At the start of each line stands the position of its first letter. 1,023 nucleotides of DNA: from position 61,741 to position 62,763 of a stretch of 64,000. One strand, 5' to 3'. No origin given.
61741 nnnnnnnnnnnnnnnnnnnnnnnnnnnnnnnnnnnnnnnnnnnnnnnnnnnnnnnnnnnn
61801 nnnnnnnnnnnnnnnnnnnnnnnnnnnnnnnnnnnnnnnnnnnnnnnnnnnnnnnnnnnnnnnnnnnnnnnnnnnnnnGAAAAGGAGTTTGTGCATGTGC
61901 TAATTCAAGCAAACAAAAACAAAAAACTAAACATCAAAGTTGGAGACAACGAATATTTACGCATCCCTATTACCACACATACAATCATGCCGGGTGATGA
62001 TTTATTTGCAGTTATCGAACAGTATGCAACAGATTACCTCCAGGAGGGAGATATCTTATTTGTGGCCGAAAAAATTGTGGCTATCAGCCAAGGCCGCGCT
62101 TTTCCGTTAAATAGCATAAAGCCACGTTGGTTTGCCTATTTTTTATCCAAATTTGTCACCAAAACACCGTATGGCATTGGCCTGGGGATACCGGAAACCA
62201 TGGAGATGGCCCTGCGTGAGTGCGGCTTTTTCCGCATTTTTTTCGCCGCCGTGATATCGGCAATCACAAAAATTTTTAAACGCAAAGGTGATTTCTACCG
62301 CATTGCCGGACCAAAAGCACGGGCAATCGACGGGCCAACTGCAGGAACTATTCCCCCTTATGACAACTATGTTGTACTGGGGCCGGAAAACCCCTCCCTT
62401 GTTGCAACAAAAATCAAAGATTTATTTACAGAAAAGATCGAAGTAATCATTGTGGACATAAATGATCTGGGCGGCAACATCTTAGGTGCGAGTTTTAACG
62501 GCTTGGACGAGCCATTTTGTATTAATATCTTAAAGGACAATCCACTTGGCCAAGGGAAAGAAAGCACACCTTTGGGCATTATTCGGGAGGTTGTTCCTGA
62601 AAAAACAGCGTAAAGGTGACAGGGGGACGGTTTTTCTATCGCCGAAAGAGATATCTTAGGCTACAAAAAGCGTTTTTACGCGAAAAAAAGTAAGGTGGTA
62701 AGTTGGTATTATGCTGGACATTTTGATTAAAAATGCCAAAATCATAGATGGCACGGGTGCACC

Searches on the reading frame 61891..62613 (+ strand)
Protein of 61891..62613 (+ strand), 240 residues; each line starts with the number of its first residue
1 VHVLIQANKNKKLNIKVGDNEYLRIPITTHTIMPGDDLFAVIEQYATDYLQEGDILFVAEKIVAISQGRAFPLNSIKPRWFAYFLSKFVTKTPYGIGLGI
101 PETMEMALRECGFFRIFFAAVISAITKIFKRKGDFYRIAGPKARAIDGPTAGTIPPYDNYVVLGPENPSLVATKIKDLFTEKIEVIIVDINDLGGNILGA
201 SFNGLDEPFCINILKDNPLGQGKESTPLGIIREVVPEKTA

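Call 90: search_protein_families(library=pfam, proteins=[window:61891-62613:+], max_evalue=0.00001)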
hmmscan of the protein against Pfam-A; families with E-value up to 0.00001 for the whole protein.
window:61891-62613:+ (240 aa): 1 family
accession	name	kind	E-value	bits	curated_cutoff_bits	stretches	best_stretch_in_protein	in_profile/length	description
PF01996.21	F420_ligase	-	3.5e-14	53.3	25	1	27-189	2-148/218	F420-0:Gamma-glutamyl ligase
